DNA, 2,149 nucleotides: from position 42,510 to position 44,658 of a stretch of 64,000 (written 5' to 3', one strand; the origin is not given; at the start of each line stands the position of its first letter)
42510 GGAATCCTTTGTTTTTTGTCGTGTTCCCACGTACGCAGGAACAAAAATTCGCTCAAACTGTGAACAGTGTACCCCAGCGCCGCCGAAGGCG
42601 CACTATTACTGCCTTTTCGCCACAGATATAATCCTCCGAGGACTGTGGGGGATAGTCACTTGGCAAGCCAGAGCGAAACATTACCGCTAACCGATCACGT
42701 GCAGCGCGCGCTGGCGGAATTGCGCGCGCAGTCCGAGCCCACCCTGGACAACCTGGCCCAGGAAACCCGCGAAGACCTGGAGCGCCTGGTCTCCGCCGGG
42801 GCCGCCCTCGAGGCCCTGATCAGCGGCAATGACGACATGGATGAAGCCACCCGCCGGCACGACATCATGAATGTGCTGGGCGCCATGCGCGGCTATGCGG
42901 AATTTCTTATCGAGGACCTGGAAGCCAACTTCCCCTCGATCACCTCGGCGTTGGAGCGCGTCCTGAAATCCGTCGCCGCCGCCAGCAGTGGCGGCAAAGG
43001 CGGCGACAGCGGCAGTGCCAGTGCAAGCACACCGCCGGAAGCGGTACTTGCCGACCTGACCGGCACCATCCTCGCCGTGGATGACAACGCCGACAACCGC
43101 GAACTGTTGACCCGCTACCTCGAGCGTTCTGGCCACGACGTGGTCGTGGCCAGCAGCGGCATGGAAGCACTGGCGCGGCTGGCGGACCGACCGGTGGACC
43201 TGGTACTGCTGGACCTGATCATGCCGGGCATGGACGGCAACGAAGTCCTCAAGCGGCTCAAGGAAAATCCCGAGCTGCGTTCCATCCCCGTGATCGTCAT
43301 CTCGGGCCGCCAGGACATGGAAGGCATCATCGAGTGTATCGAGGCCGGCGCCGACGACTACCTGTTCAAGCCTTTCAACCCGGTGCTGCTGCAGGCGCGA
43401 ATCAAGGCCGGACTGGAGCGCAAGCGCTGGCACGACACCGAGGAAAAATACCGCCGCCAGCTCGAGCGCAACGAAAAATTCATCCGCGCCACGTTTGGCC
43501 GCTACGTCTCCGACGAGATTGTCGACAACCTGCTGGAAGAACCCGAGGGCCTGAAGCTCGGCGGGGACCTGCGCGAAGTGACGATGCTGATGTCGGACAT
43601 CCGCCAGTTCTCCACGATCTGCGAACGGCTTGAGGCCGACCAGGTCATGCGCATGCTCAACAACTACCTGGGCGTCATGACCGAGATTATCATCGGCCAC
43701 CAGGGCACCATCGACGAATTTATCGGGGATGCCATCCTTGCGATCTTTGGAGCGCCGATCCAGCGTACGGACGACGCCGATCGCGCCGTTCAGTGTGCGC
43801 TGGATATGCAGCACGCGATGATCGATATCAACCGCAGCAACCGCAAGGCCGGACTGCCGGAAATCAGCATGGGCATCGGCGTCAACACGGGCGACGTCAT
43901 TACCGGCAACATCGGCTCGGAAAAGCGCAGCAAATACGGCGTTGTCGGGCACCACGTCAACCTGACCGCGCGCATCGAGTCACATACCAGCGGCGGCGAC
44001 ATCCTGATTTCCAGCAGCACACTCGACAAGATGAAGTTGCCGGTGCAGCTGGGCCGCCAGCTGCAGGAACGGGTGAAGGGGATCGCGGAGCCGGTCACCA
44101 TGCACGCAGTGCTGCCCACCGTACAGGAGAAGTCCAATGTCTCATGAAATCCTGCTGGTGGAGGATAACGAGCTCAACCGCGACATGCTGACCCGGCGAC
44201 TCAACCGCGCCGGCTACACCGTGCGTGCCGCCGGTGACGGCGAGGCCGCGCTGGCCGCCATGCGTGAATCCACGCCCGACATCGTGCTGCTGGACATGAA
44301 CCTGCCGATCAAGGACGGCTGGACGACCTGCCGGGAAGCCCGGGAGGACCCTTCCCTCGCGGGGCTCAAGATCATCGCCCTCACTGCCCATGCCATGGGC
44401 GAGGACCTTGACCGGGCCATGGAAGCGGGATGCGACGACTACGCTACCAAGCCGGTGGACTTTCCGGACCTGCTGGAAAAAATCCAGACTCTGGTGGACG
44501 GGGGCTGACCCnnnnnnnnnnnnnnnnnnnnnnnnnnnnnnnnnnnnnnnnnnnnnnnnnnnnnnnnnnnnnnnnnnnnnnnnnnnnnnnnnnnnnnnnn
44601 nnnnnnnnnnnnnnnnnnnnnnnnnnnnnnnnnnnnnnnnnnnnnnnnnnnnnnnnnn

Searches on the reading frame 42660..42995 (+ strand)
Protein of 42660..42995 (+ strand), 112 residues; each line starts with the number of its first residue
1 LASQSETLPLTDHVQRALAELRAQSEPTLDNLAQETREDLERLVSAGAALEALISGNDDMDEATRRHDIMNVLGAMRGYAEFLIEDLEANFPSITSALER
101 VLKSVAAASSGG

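Call 26: search_solved_structures(query=A2, max_evalue=1, show_alignments=4)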
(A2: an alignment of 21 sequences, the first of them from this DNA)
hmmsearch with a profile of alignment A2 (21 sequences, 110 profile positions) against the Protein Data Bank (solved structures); distinct sequences matched with E-value up to 1: 14.
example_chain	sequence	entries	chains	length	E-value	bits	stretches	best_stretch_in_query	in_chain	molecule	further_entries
4jas_A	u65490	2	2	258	0.004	20.7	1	61-99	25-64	Histidine kinase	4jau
7ltq_A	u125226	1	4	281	0.011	19.3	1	35-98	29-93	Histidine kinase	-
3dge_A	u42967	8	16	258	0.16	15.5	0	61-97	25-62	Sensor protein | Histidine kinase | Sensor histidine kinase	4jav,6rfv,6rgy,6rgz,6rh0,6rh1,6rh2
5uht_A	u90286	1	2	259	0.17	15.5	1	61-97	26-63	Sensor histidine kinase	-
2c2a_A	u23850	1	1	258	0.17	15.4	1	61-97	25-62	SENSOR HISTIDINE KINASE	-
6azr_A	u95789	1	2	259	0.18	15.4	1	61-97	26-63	Sensor histidine kinase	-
2w6b_A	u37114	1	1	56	0.2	15.2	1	15-45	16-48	RHO GUANINE NUCLEOTIDE EXCHANGE FACTOR 7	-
5ukv_A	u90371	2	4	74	0.21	15.1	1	61-85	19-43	ATP-binding protein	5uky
3l4f_A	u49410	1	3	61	0.24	14.9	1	15-45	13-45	Rho guanine nucleotide exchange factor 7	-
4kp4_A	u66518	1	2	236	0.38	14.3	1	63-89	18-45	Osmolarity sensor protein EnvZ, Histidine kinase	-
6o0i_A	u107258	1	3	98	0.48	14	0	11-98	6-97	Design construct XAA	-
8vc9_A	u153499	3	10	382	0.57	13.7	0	14-86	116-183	Leptospira virulence regulator B (LvrB) | histidine kinase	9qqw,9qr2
6nz3_A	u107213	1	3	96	0.57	13.7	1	17-98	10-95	Design construct XAA_GGHN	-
3d36_A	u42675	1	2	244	0.63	13.6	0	57-84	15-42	Sporulation kinase B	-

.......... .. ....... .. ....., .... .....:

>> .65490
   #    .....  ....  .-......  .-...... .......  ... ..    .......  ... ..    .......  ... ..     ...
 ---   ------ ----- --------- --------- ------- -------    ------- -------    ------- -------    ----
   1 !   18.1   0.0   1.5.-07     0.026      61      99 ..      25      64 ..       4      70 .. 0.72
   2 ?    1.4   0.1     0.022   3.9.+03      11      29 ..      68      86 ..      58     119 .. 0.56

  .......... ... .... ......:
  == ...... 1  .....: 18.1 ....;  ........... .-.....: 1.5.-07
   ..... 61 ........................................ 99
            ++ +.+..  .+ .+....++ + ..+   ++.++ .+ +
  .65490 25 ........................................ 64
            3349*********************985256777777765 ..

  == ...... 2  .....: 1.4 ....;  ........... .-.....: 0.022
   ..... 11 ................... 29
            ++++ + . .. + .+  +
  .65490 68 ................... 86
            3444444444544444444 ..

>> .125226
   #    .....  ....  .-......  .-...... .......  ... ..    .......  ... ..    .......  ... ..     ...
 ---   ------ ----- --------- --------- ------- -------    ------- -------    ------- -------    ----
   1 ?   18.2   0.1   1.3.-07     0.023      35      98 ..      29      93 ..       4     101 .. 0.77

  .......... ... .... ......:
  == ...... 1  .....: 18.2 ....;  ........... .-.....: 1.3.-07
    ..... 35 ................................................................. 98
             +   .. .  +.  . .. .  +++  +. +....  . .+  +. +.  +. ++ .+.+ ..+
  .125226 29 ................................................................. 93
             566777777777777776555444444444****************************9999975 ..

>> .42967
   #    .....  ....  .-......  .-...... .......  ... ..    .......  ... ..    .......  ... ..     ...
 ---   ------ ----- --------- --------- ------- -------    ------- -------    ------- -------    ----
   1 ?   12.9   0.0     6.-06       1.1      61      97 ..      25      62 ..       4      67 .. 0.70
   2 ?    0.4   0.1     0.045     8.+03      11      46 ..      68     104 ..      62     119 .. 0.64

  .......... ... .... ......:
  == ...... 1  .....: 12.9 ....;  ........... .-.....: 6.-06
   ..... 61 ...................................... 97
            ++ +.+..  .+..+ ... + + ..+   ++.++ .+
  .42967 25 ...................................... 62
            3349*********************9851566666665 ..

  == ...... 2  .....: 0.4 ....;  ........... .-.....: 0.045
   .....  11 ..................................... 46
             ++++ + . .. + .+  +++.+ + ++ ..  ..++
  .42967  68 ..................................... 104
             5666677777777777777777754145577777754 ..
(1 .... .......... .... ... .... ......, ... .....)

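Call 27: search_protein_families(library=pfam, alignment_id=A2, max_evalue=1)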
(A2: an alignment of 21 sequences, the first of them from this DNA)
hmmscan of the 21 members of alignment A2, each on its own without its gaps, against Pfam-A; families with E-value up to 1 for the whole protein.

A. member 1, seq(112 aa): 8 families
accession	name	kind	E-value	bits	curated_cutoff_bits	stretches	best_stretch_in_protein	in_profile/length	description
PF00512.31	HisKA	-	0.0034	17.9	26.9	1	66-102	10-51/66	His Kinase A (phospho-acceptor) domain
PF05823.17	Gp-FAR-1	-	0.0056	17.5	29.2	1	17-99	56-138/149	Nematode fatty acid retinoid binding protein (Gp-FAR-1)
PF20117.4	DUF6507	-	0.027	15.4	25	1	12-66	53-104/120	Family of unknown function (DUF6507)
PF11334.13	DUF3136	-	0.039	14.2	27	1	84-104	3-23/64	Protein of unknown function (DUF3136)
PF19979.4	DUF6415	-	0.04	15.1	27.5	1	12-59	3-51/95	Family of unknown function (DUF6415)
PF11107.14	FANCF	-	0.12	11.9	24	1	13-105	104-192/346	Fanconi anemia group F protein (FANCF)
PF04513.17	Baculo_PEP_C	-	0.15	12.6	38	0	17-106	21-102/140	Baculovirus polyhedron envelope protein, PEP, C terminus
PF20072.4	DUF6468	-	0.24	12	26.9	1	11-50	19-64/76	Domain of unknown function (DUF6468)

B. families by the number of members that match (of 21 scanned): 49 families (the first 25 are shown)
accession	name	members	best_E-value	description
PF00512.31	HisKA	21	1.4e-08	His Kinase A (phospho-acceptor) domain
PF14689.11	SPOB_a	6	0.00059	Sensor_kinase_SpoOB-type, alpha-helical domain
PF04513.17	Baculo_PEP_C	5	0.031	Baculovirus polyhedron envelope protein, PEP, C terminus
PF12643.12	MazG-like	3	0.009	MazG-like family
PF05823.17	Gp-FAR-1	2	0.0056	Nematode fatty acid retinoid binding protein (Gp-FAR-1)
PF00648.27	Peptidase_C2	2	0.011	Calpain family cysteine protease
PF01442.23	Apolipoprotein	2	0.012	Apolipoprotein A1/A4/E domain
PF11107.14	FANCF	2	0.016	Fanconi anemia group F protein (FANCF)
PF13305.11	TetR_C_33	2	0.035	Tetracyclin repressor-like, C-terminal domain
PF04891.17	NifQ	2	0.11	NifQ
PF10304.15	RTP1_C2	1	0.0051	Required for nuclear transport of RNA pol II C-terminus 2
PF05235.19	CHAD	1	0.0052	CHAD domain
PF07336.16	ABATE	1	0.013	Putative stress-induced transcription regulator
PF24064.2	HTH_NPRL3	1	0.014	GATOR1 complex protein NPRL3, C-terminal HTH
PF20769.2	YPEB_N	1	0.015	YpeB N-terminal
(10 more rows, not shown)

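Call 35: predict_structure(alignment_id=A2)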
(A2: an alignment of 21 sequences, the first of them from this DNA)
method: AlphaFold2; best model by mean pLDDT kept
length: 112 residues; sequences in the alignment: 21
mean_pLDDT: 87.5   pTM: 0.80
mean pLDDT of the five models: 87.5, 86.9, 86.3, 86.1, 84.8
residues with pLDDT >= 90: 78; 70-90: 21; 50-70: 9; < 50: 4
segments of 3 or more residues with pLDDT < 50: 1-3
pLDDT, mean of each block of 10 residues (from residue 1): 57 91 92 93 93 80 89 95 94 95 90 54
secondary structure, 60 per line:
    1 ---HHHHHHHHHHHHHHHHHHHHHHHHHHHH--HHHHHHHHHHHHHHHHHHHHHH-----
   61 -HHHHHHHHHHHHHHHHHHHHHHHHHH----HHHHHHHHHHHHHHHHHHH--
elements in order: H4-31 H34-55 H62-87 H92-110

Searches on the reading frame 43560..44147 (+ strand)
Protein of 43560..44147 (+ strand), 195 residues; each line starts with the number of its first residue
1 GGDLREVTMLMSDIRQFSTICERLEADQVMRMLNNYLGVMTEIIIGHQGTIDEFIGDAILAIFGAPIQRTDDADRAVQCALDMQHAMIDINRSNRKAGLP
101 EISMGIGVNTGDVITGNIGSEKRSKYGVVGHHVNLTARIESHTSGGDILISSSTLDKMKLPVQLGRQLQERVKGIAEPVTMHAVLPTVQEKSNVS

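Call 10: search_solved_structures(query=window:43560-44147:+, show_alignments=4, max_evalue=0.00001)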
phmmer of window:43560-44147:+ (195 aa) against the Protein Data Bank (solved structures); distinct sequences matched with E-value up to 0.00001: 59.
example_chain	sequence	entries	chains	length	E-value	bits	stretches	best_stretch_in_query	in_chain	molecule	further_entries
2w01_A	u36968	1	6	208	3.8e-54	186.5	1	1-184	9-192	ADENYLATE CYCLASE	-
6fht_A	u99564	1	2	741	2.6e-52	180.5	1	1-184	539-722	Bacteriophytochrome,Adenylate cyclase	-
3r5g_A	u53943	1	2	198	6.9e-32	113.9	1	5-186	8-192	CyaB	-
1wc0_A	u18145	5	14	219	3.4e-26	95.4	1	5-187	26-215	ADENYLATE CYCLASE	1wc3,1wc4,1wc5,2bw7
1wc1_A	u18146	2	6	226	3.6e-26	95.3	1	5-187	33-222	ADENYLATE CYCLASE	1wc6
5x4t_A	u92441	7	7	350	2.8e-21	79.4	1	8-153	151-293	Photoactivated adenylyl cyclase | Family 3 adenylate cyclase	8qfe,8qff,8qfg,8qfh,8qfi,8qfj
9f1z_A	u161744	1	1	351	2.8e-21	79.4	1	8-153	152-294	Family 3 adenylate cyclase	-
5x4u_A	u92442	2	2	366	3.1e-21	79.2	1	8-153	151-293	Photoactivated adenylyl cyclase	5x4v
4yus_A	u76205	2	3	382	3.4e-21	79.1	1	8-153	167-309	Family 3 adenylate cyclase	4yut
9f1w_A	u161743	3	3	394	3.7e-21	79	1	8-153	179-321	Family 3 adenylate cyclase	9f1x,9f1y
8buz_A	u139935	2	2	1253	1.2e-17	67.6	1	6-158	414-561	Adenylate cyclase type 8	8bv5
5mbg_A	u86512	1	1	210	9.4e-17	64.6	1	6-143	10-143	Beta subunit of photoactivated adenylyl cyclase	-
5m27_A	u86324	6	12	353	1.9e-16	63.6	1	6-143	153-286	Beta subunit of photoactivated adenylyl cyclase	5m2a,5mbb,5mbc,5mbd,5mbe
5mbk_A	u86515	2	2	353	1.9e-16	63.6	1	6-143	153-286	Beta subunit of photoactivated adenylyl cyclase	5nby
5mbj_A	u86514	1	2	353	1.9e-16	63.6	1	6-143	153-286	Beta subunit of photoactivated adenylyl cyclase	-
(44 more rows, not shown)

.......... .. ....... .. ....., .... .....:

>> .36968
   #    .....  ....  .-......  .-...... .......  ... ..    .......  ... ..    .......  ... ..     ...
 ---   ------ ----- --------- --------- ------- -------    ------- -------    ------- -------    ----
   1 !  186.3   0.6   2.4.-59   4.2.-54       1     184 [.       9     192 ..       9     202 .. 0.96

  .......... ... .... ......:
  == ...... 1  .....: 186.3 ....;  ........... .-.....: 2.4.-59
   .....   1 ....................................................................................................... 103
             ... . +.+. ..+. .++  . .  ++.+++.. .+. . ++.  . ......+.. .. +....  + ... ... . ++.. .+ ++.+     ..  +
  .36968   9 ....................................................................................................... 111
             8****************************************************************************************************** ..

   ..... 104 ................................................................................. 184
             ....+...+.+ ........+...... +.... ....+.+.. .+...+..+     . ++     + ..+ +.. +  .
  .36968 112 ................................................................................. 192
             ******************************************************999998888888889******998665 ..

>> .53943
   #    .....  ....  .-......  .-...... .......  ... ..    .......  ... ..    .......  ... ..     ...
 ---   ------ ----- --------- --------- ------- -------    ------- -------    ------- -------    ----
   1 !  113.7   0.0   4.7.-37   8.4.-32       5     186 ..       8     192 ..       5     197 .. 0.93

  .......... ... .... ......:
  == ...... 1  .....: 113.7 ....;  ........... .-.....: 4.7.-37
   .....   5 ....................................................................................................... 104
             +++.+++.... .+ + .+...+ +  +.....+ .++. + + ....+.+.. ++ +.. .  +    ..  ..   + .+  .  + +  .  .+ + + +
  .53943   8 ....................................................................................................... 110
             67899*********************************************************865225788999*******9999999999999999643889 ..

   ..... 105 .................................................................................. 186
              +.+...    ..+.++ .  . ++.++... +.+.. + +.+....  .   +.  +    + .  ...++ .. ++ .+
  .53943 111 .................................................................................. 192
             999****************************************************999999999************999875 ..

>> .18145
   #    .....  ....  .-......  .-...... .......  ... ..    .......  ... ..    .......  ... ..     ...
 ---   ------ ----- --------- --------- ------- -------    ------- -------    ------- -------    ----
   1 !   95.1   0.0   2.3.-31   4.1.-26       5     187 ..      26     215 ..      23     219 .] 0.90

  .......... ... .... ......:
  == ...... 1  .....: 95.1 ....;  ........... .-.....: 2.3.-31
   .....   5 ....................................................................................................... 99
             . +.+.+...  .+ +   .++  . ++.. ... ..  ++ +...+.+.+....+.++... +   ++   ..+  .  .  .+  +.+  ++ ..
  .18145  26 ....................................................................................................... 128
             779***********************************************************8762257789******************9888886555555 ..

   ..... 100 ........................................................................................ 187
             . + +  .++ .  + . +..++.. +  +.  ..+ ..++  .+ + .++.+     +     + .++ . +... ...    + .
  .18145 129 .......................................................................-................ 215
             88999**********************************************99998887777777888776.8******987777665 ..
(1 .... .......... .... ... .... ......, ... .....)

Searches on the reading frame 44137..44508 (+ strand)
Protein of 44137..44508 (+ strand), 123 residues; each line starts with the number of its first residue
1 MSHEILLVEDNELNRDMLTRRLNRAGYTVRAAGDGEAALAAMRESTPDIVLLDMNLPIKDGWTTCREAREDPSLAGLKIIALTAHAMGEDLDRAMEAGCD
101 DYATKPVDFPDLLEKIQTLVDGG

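Call 3: search_protein_families(library=pfam, proteins=[window:44137-44508:+], max_evalue=0.1)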
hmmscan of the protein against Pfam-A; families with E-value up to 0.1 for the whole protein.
window:44137-44508:+ (123 aa): 3 families
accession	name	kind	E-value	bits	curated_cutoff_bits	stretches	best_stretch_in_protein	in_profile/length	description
PF00072.30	Response_reg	-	2.4e-27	95.7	30.2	1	5-117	1-111/111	Response regulator receiver domain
PF20161.5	VpsR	-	7.4e-05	22.9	23.7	1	16-116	21-120/121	VpsR domain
PF23198.2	PDE8A_N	-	0.00054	20.3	29.6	1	15-91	23-100/147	PDE8A-like, N-terminal domain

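Call 4: search_protein_families(library=ncbifam, proteins=[window:44137-44508:+], max_evalue=0.01)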
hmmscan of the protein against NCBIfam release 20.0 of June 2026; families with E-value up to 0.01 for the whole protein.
window:44137-44508:+ (123 aa): 94 families (the best 25 are shown)
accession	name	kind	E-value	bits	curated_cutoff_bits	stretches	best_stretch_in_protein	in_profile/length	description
NF041733.1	resp_reg_CseB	equivalog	1.6e-25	89.8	350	1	4-120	2-115/228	two-component system response regulator CseB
TIGR02154.1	PhoB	equivalog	2.4e-25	89.2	296.2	1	1-119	1-119/226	phosphate regulon transcriptional regulator PhoB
NF007135.0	PRK09581.1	equivalog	9.5e-24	84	474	1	1-120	1-120/457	PleD family two-component system response regulator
NF011874.0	PRK15347.1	equivalog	4.6e-23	81.2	852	1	4-118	692-808/921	two component system sensor kinase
NF038297.2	hybrid_HK_HrmK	equivalog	4.8e-22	78.3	725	1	2-114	490-602/607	hybrid histidine kinase/response regulator HrmK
NF040689.1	MtrAB_MtrA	equivalog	5.9e-22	78.1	300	1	5-118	1-111/219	MtrAB system response regulator MtrA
NF045944.1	ResRegRpaBCyano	equivalog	9.4e-22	77.5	330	1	6-120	1-112/229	response regulator transcription factor RpaB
TIGR01387.1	cztR_silR_copR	subfamily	1e-20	74.4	279.2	1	5-120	1-114/218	heavy metal response regulator transcription factor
NF040534.1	resp_reg_YycF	equivalog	2.1e-20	73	340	1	4-117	2-112/231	response regulator YycF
TIGR02956.1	TMAO_torS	equivalog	2.8e-20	72.1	676.5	1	3-121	702-821/967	TMAO reductase system sensor histidine kinase/response regulator TorS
NF008099.0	PRK10841.1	equivalog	3.3e-20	71.5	920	1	4-115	826-935/949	two-component system sensor histidine kinase RcsC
NF008034.0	PRK10766.1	equivalog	8e-19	68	275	1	1-119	1-116/231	two-component system response regulator TorR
NF008078.0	PRK10816.1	equivalog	9.7e-19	67.8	336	1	5-120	3-116/223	two-component system response regulator PhoP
NF008318.0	PRK11107.1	equivalog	1.7e-18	66.2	890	1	4-114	669-779/920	two-component sensor histidine kinase BarA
NF007005.1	PRK09468.1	equivalog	4.7e-18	65.5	331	1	3-119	4-118/237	osmolarity response regulator transcription factor OmpR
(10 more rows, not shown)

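Call 44: search_solved_structures(query=window:44137-44508:+, max_evalue=1e-8)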
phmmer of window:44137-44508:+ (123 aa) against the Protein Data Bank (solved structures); distinct sequences matched with E-value up to 1e-8: 164 (the best 60 are shown).
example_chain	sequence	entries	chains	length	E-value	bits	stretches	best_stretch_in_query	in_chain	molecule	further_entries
9g85_A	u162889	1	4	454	3e-22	81.9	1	1-119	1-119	Response regulator PleD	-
2wb4_A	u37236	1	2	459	3.1e-22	81.9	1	1-119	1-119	DIGUANYLATE CYCLASE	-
9g86_A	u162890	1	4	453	8.3e-22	80.5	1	4-119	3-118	Response regulator PleD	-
1w25_A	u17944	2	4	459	8.6e-22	80.5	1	4-119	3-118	STALKED-CELL DIFFERENTIATION CONTROLLING PROTEIN | RESPONSE REGULATOR PLED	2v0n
1m5t_A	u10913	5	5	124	1.8e-21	79.4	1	4-120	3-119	cell division response regulator DivK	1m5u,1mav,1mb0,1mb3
9xzo_A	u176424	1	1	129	9.7e-20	73.8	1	4-119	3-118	De novo protein M1X0B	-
3f6p_A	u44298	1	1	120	1.4e-18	70.1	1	2-117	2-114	Transcriptional regulatory protein yycF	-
9dvt_R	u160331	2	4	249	1.5e-18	69.9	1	3-120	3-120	DNA-binding dual master transcriptional regulator RpaA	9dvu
2zwm_A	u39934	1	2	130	1.8e-18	69.7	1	2-117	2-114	Transcriptional regulatory protein yycF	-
7c1j_A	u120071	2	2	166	2.1e-18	69.5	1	3-116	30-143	Histidine kinase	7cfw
8phn_A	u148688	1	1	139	8.6e-18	67.5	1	2-116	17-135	histidine kinase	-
3t6k_A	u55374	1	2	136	9.1e-18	67.5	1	3-119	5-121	Response regulator receiver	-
3nhz_A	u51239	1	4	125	3.1e-17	65.8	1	2-117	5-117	Two component system transcriptional regulator mtrA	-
2gwr_A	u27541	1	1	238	1.7e-16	63.4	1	3-117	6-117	DNA-binding response regulator mtrA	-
3dge_C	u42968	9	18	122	3.7e-16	62.3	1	1-120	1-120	Response regulator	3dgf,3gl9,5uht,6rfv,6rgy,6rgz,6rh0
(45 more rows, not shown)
